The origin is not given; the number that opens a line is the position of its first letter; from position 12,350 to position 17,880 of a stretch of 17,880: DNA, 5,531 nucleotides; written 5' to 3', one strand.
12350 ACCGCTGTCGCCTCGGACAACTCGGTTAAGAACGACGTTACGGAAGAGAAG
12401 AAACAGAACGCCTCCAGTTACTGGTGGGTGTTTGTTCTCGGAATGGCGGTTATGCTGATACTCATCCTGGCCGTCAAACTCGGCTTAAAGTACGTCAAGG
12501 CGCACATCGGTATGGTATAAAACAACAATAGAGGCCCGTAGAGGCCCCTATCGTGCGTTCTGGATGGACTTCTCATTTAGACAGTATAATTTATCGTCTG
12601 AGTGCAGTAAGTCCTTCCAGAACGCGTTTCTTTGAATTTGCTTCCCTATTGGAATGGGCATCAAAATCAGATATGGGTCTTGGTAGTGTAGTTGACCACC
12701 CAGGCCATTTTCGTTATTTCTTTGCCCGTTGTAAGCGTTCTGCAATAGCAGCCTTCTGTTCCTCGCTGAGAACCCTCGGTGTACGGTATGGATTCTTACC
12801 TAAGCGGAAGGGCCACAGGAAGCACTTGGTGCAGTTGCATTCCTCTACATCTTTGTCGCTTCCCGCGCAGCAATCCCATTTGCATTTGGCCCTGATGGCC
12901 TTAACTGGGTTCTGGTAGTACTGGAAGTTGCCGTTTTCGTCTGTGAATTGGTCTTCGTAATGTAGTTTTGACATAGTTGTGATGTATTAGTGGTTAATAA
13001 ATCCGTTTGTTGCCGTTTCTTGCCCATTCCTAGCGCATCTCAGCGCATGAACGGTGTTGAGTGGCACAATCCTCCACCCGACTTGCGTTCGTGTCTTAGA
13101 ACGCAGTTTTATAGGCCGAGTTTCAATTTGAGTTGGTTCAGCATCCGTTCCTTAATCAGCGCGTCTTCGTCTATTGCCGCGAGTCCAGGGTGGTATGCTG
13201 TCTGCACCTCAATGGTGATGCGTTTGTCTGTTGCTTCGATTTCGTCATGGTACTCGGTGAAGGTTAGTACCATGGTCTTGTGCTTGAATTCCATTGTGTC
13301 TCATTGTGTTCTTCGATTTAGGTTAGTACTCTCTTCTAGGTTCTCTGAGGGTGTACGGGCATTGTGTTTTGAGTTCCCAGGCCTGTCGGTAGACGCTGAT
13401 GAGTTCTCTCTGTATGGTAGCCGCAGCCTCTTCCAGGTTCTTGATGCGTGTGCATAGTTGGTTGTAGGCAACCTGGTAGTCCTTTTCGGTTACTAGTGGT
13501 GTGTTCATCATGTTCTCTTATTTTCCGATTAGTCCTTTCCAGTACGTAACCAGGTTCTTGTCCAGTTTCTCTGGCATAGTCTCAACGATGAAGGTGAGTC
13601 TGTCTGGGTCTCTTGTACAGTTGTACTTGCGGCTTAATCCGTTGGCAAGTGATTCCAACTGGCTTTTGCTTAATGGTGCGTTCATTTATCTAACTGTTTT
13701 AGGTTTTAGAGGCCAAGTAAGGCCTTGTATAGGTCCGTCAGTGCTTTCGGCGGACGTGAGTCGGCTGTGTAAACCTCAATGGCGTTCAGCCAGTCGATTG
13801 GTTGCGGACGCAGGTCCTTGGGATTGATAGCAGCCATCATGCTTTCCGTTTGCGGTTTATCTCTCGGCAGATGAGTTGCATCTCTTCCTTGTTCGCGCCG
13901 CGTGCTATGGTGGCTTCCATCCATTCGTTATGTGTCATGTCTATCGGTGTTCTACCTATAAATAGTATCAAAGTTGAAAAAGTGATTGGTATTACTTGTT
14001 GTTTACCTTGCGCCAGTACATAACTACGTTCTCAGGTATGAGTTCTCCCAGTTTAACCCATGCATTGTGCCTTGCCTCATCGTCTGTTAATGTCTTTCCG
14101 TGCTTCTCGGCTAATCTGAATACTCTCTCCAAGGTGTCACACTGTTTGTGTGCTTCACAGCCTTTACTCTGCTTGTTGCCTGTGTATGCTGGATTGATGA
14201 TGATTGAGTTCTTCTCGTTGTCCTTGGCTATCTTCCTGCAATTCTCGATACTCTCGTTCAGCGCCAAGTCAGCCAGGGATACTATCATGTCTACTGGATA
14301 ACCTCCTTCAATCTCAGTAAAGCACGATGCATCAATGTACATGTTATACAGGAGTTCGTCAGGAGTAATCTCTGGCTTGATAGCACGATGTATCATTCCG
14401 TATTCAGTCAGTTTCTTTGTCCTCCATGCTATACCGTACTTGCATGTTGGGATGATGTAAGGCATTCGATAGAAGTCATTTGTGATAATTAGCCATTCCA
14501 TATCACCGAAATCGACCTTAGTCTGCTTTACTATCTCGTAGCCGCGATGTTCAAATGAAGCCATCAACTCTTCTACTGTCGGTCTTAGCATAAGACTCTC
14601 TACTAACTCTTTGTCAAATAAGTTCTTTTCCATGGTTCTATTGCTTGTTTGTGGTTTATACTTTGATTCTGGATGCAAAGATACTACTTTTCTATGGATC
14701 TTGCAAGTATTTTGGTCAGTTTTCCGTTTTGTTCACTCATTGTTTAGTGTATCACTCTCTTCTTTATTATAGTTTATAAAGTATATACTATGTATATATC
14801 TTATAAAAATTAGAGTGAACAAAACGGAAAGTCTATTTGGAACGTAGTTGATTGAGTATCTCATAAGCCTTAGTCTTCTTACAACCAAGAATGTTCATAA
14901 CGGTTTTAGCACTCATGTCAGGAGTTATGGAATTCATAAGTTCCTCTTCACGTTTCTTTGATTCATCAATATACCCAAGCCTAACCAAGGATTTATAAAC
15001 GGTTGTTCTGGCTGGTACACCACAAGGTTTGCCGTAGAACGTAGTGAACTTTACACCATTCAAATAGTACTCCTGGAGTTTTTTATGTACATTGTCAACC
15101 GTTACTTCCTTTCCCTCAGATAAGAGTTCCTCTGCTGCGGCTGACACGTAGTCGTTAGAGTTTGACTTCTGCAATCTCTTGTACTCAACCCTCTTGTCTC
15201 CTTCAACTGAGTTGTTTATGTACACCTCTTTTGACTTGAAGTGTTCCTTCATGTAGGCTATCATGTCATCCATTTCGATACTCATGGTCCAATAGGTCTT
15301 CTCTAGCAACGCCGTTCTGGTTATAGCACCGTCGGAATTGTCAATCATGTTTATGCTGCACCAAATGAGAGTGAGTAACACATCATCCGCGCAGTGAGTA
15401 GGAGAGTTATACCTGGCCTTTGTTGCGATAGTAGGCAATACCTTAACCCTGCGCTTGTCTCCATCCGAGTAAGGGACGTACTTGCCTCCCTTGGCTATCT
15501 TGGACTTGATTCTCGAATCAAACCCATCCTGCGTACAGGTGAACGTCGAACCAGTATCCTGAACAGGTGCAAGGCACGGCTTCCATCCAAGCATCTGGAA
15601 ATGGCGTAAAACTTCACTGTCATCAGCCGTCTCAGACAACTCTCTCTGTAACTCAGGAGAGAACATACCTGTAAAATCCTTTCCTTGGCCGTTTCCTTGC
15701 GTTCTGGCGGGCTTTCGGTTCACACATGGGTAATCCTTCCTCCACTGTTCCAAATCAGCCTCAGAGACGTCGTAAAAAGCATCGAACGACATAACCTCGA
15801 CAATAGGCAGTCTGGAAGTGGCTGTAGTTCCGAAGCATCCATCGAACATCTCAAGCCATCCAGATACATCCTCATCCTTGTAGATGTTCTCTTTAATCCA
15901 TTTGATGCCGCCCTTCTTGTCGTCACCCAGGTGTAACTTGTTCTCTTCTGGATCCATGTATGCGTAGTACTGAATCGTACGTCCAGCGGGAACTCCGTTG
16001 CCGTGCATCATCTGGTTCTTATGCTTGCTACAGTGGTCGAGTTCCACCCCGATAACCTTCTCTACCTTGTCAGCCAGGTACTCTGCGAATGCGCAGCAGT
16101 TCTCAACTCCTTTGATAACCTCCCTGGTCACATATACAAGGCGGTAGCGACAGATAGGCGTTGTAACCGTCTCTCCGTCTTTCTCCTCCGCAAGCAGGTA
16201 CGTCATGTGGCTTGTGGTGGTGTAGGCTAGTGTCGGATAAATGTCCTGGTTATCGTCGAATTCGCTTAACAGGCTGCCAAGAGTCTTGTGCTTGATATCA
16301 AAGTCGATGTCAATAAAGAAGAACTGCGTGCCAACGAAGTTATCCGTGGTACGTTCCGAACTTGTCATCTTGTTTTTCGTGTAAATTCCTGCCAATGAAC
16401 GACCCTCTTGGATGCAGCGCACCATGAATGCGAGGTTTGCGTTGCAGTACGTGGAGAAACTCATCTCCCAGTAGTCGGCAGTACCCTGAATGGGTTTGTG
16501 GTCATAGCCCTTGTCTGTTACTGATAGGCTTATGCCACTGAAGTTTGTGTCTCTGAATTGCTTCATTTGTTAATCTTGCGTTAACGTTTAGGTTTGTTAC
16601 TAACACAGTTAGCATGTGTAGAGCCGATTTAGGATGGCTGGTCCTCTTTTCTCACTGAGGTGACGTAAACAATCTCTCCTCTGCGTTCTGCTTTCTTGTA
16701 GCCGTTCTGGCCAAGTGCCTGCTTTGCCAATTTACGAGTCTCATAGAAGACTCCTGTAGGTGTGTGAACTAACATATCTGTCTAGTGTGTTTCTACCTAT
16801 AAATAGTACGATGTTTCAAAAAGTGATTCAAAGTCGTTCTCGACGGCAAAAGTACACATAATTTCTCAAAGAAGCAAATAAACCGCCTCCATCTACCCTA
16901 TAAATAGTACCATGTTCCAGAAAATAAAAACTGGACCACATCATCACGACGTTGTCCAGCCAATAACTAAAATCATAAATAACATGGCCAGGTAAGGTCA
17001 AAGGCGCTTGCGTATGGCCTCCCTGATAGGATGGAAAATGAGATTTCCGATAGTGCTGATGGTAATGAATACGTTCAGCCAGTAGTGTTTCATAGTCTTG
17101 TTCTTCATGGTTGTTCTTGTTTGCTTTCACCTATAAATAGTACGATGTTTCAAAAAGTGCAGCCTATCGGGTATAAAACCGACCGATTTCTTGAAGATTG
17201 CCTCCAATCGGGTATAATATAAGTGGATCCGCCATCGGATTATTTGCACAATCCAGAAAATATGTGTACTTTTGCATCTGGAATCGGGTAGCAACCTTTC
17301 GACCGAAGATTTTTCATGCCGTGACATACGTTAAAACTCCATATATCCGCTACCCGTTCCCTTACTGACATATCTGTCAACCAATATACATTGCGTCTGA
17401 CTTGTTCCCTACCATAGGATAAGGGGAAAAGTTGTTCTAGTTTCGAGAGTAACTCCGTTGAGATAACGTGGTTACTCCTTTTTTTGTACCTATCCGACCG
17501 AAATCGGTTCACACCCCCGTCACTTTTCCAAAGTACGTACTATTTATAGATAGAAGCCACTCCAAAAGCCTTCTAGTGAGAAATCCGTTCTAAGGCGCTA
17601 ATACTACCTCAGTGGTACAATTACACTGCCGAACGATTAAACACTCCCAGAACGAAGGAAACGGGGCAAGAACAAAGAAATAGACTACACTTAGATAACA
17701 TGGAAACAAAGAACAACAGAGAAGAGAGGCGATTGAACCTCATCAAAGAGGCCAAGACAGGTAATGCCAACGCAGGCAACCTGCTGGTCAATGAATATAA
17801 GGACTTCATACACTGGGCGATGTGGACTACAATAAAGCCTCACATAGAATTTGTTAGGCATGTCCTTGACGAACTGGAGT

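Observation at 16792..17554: Five-copy 34-35 bp promoter-like motif that does not fit the host promoter consensus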

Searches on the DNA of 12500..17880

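Call 72: search_rna_families(source=window, start=12500, end=17880, threshold=evalue, max_evalue=1)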
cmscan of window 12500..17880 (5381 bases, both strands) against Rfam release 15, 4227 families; matches with E-value up to 1: 0.
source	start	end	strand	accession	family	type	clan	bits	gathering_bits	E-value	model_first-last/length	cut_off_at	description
